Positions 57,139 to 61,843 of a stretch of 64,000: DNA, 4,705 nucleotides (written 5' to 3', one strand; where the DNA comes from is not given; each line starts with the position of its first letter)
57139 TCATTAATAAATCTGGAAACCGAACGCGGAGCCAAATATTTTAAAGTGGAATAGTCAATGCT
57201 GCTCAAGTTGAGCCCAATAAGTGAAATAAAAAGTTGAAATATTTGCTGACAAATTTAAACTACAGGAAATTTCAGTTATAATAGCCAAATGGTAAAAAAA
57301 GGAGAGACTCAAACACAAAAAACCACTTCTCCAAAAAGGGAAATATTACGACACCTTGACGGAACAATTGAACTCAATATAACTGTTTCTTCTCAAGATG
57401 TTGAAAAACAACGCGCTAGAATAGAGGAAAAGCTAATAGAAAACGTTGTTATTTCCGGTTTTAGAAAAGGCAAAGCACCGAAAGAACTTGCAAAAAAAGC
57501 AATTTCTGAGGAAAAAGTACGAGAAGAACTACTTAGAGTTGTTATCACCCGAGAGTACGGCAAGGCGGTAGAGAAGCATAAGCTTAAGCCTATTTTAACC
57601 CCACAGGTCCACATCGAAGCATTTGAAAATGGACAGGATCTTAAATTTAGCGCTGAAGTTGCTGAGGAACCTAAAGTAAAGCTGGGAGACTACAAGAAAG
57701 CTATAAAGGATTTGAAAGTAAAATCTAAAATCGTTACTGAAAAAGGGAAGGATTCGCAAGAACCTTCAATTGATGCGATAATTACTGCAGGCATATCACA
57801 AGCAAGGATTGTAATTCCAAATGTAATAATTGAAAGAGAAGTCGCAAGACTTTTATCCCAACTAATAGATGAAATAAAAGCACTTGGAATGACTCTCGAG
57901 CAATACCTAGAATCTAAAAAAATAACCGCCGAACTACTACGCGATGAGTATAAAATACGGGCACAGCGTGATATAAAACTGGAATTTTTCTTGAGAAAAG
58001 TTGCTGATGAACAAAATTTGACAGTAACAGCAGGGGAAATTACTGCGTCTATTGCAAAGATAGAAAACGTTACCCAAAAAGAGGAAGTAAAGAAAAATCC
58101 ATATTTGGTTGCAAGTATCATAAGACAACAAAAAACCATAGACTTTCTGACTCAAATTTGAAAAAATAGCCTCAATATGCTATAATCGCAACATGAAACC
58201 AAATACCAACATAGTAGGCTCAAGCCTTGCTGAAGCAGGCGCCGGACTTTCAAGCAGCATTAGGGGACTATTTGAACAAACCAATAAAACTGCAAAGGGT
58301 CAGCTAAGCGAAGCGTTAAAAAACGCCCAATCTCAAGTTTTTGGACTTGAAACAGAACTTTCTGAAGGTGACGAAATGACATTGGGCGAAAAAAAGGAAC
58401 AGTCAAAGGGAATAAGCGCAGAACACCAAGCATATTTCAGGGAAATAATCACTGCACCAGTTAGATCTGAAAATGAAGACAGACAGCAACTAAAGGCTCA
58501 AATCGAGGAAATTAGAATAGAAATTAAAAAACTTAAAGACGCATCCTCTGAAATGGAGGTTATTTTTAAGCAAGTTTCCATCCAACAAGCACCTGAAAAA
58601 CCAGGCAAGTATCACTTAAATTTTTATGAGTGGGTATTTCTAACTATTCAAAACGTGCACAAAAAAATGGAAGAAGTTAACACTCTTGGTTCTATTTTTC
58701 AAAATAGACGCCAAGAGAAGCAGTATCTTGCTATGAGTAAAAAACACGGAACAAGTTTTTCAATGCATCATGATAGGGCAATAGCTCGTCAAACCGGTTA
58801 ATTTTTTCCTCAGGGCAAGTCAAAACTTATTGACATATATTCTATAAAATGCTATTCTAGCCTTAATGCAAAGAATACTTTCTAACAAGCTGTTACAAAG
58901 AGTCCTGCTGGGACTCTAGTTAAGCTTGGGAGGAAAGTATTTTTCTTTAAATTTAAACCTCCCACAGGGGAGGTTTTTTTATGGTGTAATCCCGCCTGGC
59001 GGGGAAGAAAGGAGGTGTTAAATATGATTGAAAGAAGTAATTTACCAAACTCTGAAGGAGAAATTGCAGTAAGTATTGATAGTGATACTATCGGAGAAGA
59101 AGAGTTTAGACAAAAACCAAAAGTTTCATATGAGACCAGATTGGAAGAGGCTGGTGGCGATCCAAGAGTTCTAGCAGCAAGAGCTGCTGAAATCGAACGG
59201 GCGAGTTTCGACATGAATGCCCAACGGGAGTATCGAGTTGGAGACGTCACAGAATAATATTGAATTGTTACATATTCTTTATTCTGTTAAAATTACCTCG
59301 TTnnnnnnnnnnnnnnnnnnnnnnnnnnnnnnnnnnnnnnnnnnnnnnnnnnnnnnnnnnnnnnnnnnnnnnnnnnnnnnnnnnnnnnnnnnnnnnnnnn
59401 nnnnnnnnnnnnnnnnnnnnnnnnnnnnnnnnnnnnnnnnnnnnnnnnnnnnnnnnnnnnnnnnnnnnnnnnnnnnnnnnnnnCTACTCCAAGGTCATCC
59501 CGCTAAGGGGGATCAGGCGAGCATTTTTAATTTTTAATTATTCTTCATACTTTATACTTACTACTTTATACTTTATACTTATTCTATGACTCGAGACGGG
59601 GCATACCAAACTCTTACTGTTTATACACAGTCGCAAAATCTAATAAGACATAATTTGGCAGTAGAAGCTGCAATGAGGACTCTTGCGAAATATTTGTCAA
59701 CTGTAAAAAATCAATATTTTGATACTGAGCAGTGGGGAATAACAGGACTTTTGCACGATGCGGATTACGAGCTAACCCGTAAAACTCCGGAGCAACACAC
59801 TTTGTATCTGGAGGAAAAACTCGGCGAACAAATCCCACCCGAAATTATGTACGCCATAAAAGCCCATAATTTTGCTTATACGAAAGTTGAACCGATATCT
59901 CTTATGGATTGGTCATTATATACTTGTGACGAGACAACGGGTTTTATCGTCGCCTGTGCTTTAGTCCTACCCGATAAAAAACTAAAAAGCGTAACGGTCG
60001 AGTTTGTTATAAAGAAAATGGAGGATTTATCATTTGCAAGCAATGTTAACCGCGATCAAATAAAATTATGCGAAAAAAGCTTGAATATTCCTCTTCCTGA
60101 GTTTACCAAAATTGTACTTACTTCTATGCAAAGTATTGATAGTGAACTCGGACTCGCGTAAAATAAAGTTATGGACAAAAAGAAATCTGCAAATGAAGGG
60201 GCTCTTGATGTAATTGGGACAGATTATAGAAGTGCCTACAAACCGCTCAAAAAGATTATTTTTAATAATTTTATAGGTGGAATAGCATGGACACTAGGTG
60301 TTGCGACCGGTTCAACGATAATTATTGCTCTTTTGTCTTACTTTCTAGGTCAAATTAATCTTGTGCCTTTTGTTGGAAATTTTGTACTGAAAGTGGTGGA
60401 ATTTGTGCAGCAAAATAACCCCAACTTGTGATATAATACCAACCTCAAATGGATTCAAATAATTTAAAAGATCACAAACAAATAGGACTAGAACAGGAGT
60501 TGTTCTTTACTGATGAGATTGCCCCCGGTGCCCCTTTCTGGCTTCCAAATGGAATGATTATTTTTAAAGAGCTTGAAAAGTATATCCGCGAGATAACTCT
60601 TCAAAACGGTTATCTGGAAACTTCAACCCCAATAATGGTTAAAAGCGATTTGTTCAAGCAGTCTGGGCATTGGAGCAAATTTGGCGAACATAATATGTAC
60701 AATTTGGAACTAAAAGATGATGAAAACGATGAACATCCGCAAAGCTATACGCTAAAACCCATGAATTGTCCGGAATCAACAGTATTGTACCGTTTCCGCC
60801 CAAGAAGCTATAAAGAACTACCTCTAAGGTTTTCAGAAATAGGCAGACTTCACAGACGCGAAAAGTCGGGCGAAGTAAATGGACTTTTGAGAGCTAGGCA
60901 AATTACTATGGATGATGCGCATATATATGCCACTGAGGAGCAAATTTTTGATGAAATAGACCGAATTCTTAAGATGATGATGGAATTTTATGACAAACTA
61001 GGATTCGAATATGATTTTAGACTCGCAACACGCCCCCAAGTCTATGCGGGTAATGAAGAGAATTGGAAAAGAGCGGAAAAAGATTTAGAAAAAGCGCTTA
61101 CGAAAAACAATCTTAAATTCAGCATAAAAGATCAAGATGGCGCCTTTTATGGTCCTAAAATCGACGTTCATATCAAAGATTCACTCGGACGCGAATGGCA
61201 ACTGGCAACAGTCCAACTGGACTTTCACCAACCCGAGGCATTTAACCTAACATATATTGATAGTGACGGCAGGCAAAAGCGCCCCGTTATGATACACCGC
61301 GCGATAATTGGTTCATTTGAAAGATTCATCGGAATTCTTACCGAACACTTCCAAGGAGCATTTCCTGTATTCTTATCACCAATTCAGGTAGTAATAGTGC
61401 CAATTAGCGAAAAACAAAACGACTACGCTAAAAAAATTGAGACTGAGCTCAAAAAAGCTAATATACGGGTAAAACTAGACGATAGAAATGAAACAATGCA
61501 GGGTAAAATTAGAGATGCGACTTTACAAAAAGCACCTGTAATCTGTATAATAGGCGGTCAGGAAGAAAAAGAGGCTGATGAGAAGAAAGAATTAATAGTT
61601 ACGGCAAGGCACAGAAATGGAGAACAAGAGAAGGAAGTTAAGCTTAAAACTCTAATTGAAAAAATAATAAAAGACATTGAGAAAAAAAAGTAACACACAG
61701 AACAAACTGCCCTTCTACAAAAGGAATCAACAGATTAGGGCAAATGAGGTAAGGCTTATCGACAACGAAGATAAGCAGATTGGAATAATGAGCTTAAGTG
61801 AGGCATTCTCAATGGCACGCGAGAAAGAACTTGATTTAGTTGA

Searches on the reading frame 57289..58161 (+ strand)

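Call 58: search_protein_families(library=pfam, proteins=[window:57289-58161:+], max_evalue=0.0001)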
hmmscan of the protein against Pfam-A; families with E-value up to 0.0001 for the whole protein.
window:57289-58161:+ (290 aa): 2 families
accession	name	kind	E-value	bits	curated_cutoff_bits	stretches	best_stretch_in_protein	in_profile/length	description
PF05697.18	Trigger_N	-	9.4e-26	91.3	22.2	1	26-152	12-135/144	Bacterial trigger factor protein (TF)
PF05698.19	Trigger_C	-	2.1e-17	64.1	22.7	1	143-288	8-161/162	Bacterial trigger factor protein (TF) C-terminus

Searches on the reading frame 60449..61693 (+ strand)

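Call 59: search_protein_families(library=pfam, proteins=[window:60449-61693:+], max_evalue=0.0001)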
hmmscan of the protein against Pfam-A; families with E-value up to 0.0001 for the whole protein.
window:60449-61693:+ (414 aa): 2 families
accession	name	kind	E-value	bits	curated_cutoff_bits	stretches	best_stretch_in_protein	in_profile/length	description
PF00587.30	tRNA-synt_2b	-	1.9e-45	155.6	29.3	1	94-301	5-179/179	tRNA synthetase class II core domain (G, H, P, S and T)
PF03129.25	HGTP_anticodon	-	1.4e-19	70.5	21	1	313-408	1-93/94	Anticodon binding domain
